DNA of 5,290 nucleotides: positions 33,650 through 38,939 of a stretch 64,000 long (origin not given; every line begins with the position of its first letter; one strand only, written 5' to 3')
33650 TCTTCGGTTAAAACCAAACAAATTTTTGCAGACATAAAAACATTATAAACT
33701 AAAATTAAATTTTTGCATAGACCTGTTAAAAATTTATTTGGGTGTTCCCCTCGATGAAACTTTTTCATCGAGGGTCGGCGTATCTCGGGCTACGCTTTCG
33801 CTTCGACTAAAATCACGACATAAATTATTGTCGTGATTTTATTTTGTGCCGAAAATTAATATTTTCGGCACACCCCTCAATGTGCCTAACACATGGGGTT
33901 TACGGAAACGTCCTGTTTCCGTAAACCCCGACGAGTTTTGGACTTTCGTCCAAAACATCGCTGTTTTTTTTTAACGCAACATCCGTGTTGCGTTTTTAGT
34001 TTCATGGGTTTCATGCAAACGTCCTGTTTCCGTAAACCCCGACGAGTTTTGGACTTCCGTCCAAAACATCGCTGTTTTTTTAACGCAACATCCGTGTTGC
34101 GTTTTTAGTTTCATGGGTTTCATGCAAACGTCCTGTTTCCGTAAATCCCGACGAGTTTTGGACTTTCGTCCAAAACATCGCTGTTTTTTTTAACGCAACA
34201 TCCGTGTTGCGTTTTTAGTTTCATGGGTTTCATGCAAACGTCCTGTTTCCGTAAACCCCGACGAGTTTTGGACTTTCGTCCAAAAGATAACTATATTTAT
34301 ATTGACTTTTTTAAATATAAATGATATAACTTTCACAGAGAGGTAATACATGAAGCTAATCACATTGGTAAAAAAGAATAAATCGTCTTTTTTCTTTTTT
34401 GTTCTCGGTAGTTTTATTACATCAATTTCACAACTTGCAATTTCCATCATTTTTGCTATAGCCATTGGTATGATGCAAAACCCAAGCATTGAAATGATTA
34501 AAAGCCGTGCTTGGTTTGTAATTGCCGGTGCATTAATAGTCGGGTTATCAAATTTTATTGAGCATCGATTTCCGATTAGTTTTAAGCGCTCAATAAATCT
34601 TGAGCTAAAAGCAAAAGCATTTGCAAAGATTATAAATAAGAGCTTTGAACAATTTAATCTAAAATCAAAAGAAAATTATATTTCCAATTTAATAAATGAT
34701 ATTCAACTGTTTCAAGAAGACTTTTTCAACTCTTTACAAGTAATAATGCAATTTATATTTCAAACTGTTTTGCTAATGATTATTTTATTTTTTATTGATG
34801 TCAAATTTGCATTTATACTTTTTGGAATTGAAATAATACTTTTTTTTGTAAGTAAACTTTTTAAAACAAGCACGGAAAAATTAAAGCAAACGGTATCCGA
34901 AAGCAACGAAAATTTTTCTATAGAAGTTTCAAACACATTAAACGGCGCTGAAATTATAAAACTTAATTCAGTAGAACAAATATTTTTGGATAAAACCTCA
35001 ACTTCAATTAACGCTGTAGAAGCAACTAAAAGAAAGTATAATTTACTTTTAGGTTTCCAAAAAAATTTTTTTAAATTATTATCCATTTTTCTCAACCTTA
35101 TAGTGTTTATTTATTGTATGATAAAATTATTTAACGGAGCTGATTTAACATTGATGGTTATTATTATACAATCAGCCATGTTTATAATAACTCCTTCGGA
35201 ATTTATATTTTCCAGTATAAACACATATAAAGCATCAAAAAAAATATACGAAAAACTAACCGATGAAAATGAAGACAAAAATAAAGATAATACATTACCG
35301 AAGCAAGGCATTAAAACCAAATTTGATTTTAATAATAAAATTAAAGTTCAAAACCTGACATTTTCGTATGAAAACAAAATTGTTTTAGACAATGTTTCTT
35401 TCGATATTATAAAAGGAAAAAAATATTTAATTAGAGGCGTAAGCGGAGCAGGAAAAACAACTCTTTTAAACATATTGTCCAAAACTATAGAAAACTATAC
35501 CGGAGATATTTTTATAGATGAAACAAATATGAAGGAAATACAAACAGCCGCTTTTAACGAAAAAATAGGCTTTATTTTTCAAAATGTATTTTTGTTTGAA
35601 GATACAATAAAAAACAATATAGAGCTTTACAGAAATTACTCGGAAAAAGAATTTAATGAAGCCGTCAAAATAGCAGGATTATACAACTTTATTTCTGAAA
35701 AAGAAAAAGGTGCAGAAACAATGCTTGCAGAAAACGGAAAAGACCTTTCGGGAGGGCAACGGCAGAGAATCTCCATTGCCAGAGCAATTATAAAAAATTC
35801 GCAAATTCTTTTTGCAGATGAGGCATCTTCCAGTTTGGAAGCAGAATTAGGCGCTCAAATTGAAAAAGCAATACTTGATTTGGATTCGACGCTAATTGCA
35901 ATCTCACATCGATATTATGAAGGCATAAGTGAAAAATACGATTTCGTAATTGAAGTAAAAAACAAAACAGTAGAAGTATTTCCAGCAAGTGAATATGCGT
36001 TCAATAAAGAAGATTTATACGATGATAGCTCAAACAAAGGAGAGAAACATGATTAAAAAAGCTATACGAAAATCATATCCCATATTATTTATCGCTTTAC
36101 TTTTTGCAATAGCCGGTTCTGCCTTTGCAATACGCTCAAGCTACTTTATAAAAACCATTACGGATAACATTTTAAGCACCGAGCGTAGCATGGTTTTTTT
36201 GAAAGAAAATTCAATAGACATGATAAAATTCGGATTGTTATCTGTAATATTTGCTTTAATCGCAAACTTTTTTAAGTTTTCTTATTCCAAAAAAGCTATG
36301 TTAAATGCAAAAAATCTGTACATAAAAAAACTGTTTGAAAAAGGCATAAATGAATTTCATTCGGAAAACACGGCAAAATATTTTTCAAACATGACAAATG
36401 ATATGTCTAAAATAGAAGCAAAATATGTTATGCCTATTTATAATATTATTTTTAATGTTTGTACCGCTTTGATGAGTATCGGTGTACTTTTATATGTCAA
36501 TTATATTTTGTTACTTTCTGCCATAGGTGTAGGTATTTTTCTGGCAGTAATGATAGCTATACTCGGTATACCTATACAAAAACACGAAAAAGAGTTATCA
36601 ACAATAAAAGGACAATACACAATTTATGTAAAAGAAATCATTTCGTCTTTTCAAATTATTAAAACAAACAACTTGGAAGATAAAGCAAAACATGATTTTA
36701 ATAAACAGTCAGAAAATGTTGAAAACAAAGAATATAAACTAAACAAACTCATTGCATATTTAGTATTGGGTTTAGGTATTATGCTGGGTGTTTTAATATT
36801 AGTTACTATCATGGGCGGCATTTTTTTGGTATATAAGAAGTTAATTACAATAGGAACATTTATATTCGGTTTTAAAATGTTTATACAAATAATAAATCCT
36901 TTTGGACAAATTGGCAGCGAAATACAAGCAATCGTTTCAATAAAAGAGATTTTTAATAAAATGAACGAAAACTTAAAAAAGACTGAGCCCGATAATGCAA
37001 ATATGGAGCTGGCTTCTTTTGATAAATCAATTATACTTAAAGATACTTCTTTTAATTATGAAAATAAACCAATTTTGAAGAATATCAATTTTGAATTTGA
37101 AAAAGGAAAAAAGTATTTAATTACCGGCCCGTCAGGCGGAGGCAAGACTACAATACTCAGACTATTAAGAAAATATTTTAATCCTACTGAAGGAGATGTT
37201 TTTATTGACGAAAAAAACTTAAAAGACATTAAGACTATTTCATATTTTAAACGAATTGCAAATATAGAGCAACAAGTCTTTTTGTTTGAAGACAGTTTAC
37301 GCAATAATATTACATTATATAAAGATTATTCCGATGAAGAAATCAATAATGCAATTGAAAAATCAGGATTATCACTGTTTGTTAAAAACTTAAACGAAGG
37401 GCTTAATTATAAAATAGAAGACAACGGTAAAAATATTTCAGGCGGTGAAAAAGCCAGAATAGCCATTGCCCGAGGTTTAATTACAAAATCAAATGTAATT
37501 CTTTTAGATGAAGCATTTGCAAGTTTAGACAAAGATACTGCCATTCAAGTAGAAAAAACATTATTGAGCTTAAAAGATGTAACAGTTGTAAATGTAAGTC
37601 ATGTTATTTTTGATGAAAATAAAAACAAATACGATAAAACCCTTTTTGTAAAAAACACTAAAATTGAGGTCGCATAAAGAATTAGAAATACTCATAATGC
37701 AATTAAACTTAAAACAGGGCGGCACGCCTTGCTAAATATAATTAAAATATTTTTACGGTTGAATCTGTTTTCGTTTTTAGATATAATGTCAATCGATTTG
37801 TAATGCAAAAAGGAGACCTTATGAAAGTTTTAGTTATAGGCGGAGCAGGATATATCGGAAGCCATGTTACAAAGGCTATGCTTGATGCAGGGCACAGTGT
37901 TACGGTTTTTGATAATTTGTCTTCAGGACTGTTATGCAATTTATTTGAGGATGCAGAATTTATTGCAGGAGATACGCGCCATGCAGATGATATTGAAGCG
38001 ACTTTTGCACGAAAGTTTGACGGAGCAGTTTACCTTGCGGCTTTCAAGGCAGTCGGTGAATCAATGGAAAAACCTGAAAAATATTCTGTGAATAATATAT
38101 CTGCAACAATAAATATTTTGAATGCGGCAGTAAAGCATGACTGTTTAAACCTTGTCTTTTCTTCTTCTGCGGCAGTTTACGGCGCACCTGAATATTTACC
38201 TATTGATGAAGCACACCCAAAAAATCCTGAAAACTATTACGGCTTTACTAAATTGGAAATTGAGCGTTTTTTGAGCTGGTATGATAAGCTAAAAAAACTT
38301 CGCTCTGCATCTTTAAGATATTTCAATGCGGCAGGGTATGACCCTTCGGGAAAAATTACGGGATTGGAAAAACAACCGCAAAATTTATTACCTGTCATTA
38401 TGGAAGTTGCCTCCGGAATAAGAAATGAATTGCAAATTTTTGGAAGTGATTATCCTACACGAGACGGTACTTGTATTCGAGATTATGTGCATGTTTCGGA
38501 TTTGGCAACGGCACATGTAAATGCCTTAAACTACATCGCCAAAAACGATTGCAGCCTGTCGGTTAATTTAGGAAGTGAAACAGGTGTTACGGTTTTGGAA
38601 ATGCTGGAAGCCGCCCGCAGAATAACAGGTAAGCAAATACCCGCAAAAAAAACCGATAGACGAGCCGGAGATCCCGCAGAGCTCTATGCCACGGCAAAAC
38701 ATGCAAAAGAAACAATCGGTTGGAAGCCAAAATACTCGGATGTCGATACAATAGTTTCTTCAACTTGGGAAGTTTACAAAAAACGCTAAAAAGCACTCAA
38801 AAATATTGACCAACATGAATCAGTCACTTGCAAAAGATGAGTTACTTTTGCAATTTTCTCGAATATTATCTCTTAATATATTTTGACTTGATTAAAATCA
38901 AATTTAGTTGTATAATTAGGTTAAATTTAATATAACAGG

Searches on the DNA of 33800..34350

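Call 62: search_rna_families(source=window, start=33800, end=34350, threshold=evalue, max_evalue=0.1, show_alignments=3)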
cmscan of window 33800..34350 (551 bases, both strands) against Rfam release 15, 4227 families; matches with E-value up to 0.1: 7.
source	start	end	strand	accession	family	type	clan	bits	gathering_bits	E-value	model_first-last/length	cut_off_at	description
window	33891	33992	-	RF03162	TD-2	Gene; sRNA;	CL00124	56.8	48.7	4.7e-08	1-98/98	no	TD-2 RNA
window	34111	34211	-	RF03162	TD-2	Gene; sRNA;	CL00124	38.4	48.7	0.00031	1-98/98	no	TD-2 RNA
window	34002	34101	-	RF03162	TD-2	Gene; sRNA;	CL00124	36.4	48.7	0.00077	1-98/98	no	TD-2 RNA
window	34143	34228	+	RF03155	TD-1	Cis-reg;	CL00124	32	64.5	0.0021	1-120/120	no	TD-1 RNA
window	34034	34118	+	RF03155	TD-1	Cis-reg;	CL00124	29.8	64.5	0.0061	1-120/120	no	TD-1 RNA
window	33923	33998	+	RF03155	TD-1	Cis-reg;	CL00124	29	64.5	0.0089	1-120/120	no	TD-1 RNA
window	34042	34233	-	RF01389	isrF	Gene; sRNA;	-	16.9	40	0.015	1-292/292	no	isrF Hfq binding RNA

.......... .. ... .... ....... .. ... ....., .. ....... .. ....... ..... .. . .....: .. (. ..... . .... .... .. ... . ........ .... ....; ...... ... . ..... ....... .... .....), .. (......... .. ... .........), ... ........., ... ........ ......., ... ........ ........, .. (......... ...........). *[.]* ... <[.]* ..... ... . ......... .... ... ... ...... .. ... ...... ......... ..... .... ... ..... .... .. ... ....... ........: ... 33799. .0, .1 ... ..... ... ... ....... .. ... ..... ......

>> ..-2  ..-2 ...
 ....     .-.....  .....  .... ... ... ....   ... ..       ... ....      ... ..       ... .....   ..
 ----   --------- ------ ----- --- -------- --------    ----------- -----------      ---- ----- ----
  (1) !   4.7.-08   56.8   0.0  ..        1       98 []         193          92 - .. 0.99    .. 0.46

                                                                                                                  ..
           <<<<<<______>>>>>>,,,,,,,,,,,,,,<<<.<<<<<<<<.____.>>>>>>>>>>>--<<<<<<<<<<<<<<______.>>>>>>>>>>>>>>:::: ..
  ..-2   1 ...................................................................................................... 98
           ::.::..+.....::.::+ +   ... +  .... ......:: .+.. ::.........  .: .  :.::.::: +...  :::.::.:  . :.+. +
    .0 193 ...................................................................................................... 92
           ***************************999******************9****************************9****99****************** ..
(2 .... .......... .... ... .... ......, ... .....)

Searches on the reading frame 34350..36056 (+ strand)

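Call 51: search_protein_families(library=pfam, proteins=[window:34350-36056:+])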
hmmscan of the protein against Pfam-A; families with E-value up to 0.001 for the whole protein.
window:34350-36056:+ (568 aa): 3 families
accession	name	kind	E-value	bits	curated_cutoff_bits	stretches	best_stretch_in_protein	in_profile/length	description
PF00005.33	ABC_tran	-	1.9e-29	103.4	25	1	346-493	1-136/137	ABC transporter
PF00664.28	ABC_membrane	-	5.3e-16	59.6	28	1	15-279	2-270/274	ABC transporter transmembrane region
PF03193.22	RsgA_GTPase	-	0.00016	22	30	1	313-387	63-137/174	RsgA GTPase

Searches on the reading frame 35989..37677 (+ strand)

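Call 52: search_protein_families(library=pfam, proteins=[window:35989-37677:+])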
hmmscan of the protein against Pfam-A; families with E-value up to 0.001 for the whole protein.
window:35989-37677:+ (562 aa): 4 families
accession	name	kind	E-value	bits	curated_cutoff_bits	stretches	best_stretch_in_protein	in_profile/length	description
PF00005.33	ABC_tran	-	2.1e-27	96.8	25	1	363-511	1-137/137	ABC transporter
PF00664.28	ABC_membrane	-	3.1e-16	60.3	28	1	33-304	1-273/274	ABC transporter transmembrane region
PF20720.3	nSTAND3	-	5.7e-06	26.6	27.2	1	369-453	13-92/155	Novel STAND NTPase 3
PF06414.18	Zeta_toxin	-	0.00091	19.2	22.3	0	368-413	11-56/199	Zeta toxin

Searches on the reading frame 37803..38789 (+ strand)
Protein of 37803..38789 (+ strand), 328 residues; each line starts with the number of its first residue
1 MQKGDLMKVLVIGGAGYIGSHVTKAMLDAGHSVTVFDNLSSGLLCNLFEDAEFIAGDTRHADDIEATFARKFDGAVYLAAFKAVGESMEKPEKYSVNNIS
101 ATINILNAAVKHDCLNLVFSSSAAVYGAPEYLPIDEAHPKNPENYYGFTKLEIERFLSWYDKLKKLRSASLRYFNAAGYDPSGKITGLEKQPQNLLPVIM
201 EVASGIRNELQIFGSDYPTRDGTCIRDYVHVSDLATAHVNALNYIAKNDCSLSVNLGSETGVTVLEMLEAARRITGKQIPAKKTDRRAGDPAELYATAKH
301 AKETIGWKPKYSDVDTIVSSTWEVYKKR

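Call 52: search_protein_families(library=pfam, proteins=[window:37803-38789:+])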
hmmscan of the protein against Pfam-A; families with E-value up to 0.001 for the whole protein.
window:37803-38789:+ (328 aa): 7 families
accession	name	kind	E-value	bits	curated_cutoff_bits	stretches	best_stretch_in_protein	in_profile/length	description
PF01370.27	Epimerase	-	7.1e-47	160.3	20.9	1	9-257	1-240/240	NAD dependent epimerase/dehydratase family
PF16363.11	GDP_Man_Dehyd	-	7.6e-45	154.2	27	1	10-312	1-324/332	GDP-mannose 4,6 dehydratase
PF01073.25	3Beta_HSD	-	8.1e-14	51.7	22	1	10-128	1-122/280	3-beta hydroxysteroid dehydrogenase/isomerase family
PF04321.23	RmlD_sub_bind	-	1.5e-12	47.7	27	1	7-157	1-136/287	RmlD substrate binding domain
PF13460.12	NAD_binding_10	-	4.5e-07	30.3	27.2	1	13-145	1-120/184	NAD(P)H-binding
PF02719.21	Polysacc_synt_2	-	5e-07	29.6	20.2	1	9-175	1-170/293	Polysaccharide biosynthesis protein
PF05368.20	NmrA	-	0.0001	22.4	27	1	8-60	4-59/298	NmrA-like family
